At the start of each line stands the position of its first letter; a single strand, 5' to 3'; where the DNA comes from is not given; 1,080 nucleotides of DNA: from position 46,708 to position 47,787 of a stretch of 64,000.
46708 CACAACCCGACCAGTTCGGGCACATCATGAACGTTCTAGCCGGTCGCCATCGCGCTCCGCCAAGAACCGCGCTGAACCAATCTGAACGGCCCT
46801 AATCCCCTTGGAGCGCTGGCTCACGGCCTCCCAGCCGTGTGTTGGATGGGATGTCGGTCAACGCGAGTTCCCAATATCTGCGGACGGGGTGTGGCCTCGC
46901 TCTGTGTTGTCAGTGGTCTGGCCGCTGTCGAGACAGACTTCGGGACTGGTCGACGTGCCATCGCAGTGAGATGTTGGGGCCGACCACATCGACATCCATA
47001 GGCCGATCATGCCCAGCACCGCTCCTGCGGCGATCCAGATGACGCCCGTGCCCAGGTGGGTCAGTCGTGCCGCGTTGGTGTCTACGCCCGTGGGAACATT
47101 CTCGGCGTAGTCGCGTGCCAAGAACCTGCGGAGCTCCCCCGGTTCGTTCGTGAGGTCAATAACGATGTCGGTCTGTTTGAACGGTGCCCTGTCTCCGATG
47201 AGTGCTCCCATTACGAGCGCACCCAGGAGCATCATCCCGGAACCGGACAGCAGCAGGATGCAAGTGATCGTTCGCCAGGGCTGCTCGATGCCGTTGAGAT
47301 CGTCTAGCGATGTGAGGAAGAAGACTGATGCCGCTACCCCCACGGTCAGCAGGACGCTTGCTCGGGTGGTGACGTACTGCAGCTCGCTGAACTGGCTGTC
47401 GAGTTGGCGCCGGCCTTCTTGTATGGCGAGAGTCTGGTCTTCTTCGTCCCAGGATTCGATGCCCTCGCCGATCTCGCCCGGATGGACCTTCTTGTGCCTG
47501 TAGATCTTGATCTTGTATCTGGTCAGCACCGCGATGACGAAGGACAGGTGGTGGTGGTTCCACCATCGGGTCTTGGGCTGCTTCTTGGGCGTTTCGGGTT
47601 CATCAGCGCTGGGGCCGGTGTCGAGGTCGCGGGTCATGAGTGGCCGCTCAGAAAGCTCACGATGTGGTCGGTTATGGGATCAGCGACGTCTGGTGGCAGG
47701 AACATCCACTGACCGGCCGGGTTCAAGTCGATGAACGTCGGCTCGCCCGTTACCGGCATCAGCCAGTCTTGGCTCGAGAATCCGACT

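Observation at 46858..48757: Graspetide-like RiPP cassette: two-core precursor, ATP-grasp maturase and a multi-TM protein, all translationally coupled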

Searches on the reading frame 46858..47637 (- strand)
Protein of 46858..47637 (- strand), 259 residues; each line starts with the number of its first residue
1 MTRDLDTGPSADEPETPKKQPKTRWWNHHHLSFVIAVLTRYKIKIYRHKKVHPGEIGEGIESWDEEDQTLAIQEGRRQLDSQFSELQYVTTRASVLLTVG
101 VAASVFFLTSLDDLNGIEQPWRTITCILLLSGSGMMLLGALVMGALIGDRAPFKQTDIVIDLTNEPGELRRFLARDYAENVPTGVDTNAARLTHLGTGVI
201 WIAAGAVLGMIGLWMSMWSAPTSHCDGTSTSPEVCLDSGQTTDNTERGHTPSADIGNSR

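Call 3: search_protein_families(library=pfam, proteins=[window:46858-47637:-], max_evalue=1)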
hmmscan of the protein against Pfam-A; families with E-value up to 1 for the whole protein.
window:46858-47637:- (259 aa): 1 family
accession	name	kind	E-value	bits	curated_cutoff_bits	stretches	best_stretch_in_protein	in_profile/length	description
PF07332.16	Phage_holin_3_6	-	0.2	12.2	28.4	0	191-216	29-54/116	Putative Actinobacterial Holin-X, holin superfamily III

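Call 4: search_protein_families(library=ncbifam, proteins=[window:46858-47637:-], max_evalue=1)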
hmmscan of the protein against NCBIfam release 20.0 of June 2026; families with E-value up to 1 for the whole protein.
window:46858-47637:- (259 aa): 1 family
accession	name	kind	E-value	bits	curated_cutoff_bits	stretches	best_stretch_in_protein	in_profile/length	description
NF038388.1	sigmaX_act_ComW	equivalog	0.049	14.1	55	1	23-47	26-50/73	sigma(X)-activator ComW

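Call 5: search_protein_families(library=padloc, proteins=[window:46858-47637:-], max_evalue=1)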
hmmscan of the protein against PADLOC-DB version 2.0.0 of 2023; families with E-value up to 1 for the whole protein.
window:46858-47637:- (259 aa): 0 families

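Call 25: find_homologous_proteins(query=window:46858-47637:-)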
Query window:46858-47637:- (259 aa): 76 proteins with E <= 0.001 among 815 candidates.
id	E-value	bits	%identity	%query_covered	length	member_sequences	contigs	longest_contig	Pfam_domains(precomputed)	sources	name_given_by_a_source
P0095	3.8e-173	592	100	100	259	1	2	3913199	-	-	-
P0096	5.9e-100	352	68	93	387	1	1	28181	-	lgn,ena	-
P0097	7.2e-97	342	67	88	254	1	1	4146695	-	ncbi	-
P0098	3.2e-96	340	68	85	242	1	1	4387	-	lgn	-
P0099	4.7e-95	336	70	83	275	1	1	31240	-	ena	-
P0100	1.6e-93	331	64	95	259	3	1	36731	-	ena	-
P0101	2.9e-93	330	62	98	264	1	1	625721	-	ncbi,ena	-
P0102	6.1e-93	329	70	76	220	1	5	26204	-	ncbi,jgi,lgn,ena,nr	ncbi:MAG: hypothetical protein OXD34_12010 [bacterium]|nr:hypothetical protein [bacterium]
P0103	6.9e-92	326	64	92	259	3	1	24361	-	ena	-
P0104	1.1e-91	325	68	86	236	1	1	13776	-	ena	-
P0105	1.2e-90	322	67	84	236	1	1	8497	-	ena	-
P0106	1.2e-90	321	61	93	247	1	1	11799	-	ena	-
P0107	4.5e-90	320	68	83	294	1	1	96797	-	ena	-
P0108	4.8e-90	320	61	99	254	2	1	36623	-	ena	-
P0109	2.6e-89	317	61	94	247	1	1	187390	-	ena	-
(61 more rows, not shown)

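Call 48: search_protein_families(library=pfam, alignment_id=A2, max_evalue=5)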
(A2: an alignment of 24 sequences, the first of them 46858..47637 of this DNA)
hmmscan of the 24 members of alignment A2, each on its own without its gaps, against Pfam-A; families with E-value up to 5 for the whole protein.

A. member 1, window:46858-47637:- (259 aa): 1 family
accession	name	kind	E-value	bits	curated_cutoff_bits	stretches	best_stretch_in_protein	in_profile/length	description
PF07332.16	Phage_holin_3_6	-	0.2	12.2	28.4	0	191-216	29-54/116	Putative Actinobacterial Holin-X, holin superfamily III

B. families by the number of members that match (of 24 scanned): 20 families
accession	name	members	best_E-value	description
PF07332.16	Phage_holin_3_6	3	0.0059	Putative Actinobacterial Holin-X, holin superfamily III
PF17247.7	DUF5316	3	0.36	Family of unknown function (DUF5316)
PF03285.20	Paralemmin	2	0.063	Paralemmin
PF11021.13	DUF2613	2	0.16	Protein of unknown function (DUF2613)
PF10745.14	DUF2530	2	1.3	Protein of unknown function (DUF2530)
PF09207.16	Yeast-kill-tox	1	0.013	Yeast killer toxin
PF22029.2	PhyR_sigma2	1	0.045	Sigma2 domain of PhyR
PF20990.2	DUF2207_C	1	0.067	Predicted membrane protein (DUF2207) C-terminal domain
PF25259.1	DUF7860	1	0.073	Family of unknown function (DUF7860)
PF00195.25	Chal_sti_synt_N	1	0.093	Chalcone and stilbene synthases, N-terminal domain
PF18430.7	DBD_HTH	1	0.15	Putative DNA-binding domain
PF08762.16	CRPV_capsid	1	0.21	CRPV capsid protein like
PF23643.1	TRAPPC13_C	1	0.22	Trafficking protein particle complex subunit 13, C-terminal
PF00831.28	Ribosomal_L29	1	0.25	Ribosomal L29 protein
PF23600.1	DUF7139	1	0.36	Domain of unknown function (DUF7139)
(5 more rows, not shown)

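Call 56: predict_structure(alignment_id=A2)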
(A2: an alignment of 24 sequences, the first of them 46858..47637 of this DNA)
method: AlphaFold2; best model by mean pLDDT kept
length: 259 residues; sequences in the alignment: 24
mean_pLDDT: 68.8   pTM: 0.53
mean pLDDT of the five models: 68.8, 66.0, 65.8, 65.1, 63.2
residues with pLDDT >= 90: 13; 70-90: 121; 50-70: 82; < 50: 43
segments of 3 or more residues with pLDDT < 50: 1-27, 46-53, 234-236, 239-241
pLDDT, mean of each block of 10 residues (from residue 1): 42 43 48 64 50 54 83 82 83 85 85 76 87 89 80 52 67 74 67 83 90 86 58 51 52 59
secondary structure, 60 per line:
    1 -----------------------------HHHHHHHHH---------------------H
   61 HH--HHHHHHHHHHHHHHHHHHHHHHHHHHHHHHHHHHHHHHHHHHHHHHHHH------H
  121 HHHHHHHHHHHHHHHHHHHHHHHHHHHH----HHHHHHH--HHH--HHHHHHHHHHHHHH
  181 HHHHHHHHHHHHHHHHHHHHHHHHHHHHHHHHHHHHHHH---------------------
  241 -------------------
elements in order: H30-38 H65-113 H120-148 H153-159 H167-219

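Call 59: fold_search(model_id=the predicted structure, library=pdb)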
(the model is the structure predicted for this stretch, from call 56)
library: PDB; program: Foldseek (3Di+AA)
matches with E <= 10: 535; with E <= 0.001: 0
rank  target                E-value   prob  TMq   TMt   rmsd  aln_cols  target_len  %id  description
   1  4wic_D                1.1e-01  0.30  0.19  0.15  19.8       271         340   12  Immediate-early 1 protein (IE1) of rhesus macaque cytomegalovirus (released 2015-07-15)
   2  1i4d_B                2.0e-01  0.60  0.23  0.30  11.4       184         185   11  CRYSTAL STRUCTURE ANALYSIS OF RAC1-GDP COMPLEXED WITH ARFAPTIN (P21) (released 2001-05-16)
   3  1i4d_A                2.2e-01  0.35  0.20  0.26  12.8       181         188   14  CRYSTAL STRUCTURE ANALYSIS OF RAC1-GDP COMPLEXED WITH ARFAPTIN (P21) (released 2001-05-16)
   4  1i4t_B                2.3e-01  0.54  0.24  0.33  11.3       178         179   12  CRYSTAL STRUCTURE ANALYSIS OF RAC1-GMPPNP IN COMPLEX WITH ARFAPTIN (released 2001-05-16)
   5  4dcn_D                2.8e-01  0.25  0.20  0.24  13.3       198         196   15  Crystal Structure Analysis of the Arfaptin2 BAR domain in Complex with ARL1 (released 2012-06-13)
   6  1i4l_A                3.0e-01  0.47  0.25  0.32  11.0       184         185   14  CRYSTAL STRUCTURE ANALYSIS OF RAC1-GDP IN COMPLEX WITH ARFAPTIN (P41) (released 2001-05-16)
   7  1i4t_A                3.5e-01  0.44  0.24  0.31  11.1       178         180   15  CRYSTAL STRUCTURE ANALYSIS OF RAC1-GMPPNP IN COMPLEX WITH ARFAPTIN (released 2001-05-16)
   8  2d1l_B                5.0e-01  0.25  0.25  0.27  17.7       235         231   10  Structure of F-actin binding domain IMD of MIM (Missing In Metastasis) (released 2006-09-12)
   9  9qwr_B                5.2e-01  0.54  0.26  0.37  12.4       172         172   15  MIC60 helical bundle dimer (released 2026-02-25)
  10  9bia_A                5.5e-01  0.80  0.23  0.51   9.0       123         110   12  Cryo-EM structure of NINJ1 K45Q bound to Nb538 (released 2024-10-16)
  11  3g6b_A                5.8e-01  0.15  0.18  0.21  41.6       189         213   12  Crystal structure of a Soluble Chemoreceptor from Thermotoga maritima Asn217Ile mutant (released 2009-07-28)
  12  9fqr_FA               6.4e-01  0.12  0.21  0.19  37.2       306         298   14  96-nm repeat of axonemal doublet microtubules from bovine sperm (released 2025-03-26)
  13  1i49_A                6.8e-01  0.35  0.25  0.30  11.4       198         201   14  CRYSTAL STRUCTURE ANALYSIS OF ARFAPTIN (released 2001-05-16)
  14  9qwr_A                7.1e-01  0.47  0.25  0.37  11.0       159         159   12  MIC60 helical bundle dimer (released 2026-02-25)
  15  1x04                  7.1e-01  0.35  0.27  0.33  12.1       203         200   12  Crystal structure of endophilin BAR domain (mutant) (released 2006-05-02)
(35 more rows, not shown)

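Call 73: search_protein_representatives(alignment_id=A3)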
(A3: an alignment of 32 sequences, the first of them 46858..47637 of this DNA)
Query: 32 sequences, 209 profile positions. Proteins with E-value up to 0.001 (for the whole library): 337; up to 1e-10: 265; up to 1e-30: 117. The best 150 are listed.
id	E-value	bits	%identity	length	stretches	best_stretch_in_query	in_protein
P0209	1.3e-74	266.4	-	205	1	12-206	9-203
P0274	2.6e-71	255.6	-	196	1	17-207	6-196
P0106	5.7e-71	254.5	-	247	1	7-209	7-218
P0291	2.3e-62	226.4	-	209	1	9-205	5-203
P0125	2.3e-61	223.1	-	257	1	12-207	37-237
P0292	1.3e-58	214.1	-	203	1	15-206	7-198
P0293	1.3e-57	210.8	-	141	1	68-206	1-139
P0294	5.3e-57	208.8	-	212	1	15-208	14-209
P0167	3.3e-55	203.0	-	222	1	10-207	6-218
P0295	1.1e-52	194.7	-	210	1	17-206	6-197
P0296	1.5e-52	194.3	-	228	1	13-209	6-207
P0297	1.9e-52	194.0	-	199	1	20-199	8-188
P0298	1.9e-52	193.9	-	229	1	24-205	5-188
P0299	2.7e-52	193.5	-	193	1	25-199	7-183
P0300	5.1e-51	189.3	-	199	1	19-207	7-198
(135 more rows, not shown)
